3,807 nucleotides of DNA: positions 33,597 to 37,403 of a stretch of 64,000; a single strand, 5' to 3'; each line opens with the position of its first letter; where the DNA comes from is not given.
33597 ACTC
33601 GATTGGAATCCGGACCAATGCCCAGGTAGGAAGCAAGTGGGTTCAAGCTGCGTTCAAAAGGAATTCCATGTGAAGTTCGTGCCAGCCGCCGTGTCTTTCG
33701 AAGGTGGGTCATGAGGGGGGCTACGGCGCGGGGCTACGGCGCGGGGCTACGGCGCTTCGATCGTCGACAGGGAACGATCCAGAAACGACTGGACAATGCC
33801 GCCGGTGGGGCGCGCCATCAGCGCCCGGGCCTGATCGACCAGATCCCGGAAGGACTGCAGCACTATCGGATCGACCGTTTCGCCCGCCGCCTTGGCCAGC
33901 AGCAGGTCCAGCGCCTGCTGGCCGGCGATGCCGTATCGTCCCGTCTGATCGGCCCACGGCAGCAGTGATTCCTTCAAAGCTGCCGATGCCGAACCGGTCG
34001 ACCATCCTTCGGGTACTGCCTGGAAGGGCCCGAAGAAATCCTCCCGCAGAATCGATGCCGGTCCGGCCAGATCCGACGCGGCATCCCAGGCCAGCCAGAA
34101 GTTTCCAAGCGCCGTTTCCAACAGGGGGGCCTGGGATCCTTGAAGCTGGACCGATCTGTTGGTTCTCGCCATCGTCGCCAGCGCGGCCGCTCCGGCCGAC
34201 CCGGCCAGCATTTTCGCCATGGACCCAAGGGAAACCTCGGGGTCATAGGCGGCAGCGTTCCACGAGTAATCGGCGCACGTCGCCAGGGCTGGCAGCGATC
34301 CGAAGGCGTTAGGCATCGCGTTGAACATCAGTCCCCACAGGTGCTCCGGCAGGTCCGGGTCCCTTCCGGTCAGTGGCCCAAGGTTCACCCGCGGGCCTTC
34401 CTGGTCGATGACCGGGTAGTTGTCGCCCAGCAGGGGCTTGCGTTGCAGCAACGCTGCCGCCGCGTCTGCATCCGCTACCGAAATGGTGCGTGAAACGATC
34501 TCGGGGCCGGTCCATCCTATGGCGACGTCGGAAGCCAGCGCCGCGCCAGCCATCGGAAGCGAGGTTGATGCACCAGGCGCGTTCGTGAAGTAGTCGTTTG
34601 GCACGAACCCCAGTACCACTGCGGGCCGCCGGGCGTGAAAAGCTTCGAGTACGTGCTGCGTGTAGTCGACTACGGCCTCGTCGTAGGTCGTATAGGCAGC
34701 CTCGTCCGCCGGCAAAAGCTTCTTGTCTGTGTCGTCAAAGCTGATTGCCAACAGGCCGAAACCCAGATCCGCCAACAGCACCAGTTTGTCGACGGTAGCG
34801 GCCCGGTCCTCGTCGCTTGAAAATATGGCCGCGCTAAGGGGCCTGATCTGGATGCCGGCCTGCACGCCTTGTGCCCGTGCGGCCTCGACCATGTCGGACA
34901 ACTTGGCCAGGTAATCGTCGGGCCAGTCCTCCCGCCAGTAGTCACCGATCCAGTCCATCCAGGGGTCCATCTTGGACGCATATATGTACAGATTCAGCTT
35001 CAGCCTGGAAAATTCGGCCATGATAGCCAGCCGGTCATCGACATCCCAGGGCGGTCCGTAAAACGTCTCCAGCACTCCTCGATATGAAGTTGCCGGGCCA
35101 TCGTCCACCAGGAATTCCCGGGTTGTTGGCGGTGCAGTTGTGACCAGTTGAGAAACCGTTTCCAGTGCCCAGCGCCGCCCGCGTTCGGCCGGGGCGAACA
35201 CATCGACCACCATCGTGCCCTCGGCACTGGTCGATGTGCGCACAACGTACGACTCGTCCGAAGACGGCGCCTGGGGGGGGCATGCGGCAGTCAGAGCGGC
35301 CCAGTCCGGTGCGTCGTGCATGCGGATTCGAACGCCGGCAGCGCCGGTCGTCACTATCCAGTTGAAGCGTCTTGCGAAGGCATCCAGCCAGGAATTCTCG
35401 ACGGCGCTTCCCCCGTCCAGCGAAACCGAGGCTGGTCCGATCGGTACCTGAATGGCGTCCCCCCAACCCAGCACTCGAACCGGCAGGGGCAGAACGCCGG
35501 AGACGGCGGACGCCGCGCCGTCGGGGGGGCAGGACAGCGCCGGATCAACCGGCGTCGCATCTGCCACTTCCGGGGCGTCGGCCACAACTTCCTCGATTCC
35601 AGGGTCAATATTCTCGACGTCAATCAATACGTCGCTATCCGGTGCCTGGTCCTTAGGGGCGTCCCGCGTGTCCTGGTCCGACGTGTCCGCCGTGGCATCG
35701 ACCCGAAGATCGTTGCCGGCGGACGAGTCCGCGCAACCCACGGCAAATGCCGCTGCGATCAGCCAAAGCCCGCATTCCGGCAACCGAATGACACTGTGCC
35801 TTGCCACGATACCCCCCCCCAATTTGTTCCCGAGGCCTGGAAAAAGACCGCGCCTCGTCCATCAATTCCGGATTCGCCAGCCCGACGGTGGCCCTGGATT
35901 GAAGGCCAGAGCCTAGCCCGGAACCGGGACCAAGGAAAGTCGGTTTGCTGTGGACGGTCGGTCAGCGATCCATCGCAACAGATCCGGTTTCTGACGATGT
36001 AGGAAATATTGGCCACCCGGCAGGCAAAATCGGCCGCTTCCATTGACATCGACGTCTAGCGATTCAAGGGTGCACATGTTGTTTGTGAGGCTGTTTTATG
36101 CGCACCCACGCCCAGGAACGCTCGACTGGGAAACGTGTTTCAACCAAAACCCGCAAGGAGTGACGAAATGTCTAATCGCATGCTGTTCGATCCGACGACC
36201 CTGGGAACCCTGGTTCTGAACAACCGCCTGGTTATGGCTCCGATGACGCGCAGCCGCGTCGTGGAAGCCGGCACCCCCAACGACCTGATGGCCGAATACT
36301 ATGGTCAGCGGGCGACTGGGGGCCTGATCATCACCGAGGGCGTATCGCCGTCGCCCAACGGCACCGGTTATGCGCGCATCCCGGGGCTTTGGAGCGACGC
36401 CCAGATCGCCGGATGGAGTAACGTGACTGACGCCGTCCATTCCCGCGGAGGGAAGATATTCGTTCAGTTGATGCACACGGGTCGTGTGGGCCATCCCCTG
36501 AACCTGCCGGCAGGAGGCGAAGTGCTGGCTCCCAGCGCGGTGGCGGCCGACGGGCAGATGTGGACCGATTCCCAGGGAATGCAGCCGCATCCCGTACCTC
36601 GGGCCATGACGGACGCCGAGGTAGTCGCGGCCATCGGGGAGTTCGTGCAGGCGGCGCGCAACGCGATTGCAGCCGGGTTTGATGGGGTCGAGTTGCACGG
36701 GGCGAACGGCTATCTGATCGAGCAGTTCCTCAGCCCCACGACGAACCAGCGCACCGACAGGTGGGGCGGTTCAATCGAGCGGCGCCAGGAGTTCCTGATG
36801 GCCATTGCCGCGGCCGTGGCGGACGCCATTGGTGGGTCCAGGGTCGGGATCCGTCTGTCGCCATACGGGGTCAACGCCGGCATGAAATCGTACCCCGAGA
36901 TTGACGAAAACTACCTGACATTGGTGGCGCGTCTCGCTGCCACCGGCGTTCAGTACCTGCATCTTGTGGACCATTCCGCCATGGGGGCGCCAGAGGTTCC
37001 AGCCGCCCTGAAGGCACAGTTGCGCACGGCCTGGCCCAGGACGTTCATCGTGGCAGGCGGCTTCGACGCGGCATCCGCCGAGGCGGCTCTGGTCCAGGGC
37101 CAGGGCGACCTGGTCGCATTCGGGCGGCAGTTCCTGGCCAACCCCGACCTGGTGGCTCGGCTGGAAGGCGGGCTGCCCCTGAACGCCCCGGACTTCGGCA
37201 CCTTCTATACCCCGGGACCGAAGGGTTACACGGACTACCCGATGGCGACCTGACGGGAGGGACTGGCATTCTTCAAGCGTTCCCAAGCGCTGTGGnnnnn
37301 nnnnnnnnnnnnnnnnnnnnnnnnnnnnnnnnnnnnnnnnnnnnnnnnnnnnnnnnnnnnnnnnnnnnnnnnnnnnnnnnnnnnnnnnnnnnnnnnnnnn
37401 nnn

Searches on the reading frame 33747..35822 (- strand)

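Call 65: search_protein_families(library=pfam, proteins=[window:33747-35822:-], max_evalue=0.00001)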
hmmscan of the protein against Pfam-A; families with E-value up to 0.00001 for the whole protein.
window:33747-35822:- (691 aa): 1 family
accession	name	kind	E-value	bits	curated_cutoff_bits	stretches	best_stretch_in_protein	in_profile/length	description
PF07555.19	NAGidase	-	2.8e-61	207.9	25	1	248-552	1-294/295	beta-N-acetylglucosaminidase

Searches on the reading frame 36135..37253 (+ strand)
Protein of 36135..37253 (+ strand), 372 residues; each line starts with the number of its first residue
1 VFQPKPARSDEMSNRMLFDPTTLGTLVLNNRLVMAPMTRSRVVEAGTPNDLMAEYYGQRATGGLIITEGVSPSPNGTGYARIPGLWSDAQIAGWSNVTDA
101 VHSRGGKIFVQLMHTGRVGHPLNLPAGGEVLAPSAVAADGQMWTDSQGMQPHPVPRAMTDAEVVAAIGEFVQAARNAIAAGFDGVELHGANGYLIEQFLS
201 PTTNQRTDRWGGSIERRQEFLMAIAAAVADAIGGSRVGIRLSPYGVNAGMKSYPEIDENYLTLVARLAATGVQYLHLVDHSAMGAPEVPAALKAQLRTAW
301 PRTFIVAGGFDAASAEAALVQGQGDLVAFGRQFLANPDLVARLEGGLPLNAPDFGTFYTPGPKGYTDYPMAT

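Call 65: search_protein_families(library=pfam, proteins=[window:36135-37253:+], max_evalue=0.00001)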
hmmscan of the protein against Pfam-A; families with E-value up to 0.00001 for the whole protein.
window:36135-37253:+ (372 aa): 1 family
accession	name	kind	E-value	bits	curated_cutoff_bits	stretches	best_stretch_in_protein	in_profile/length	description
PF00724.26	Oxidored_FMN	-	4.8e-86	289.6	27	1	17-350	2-342/342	NADH:flavin oxidoreductase / NADH oxidase family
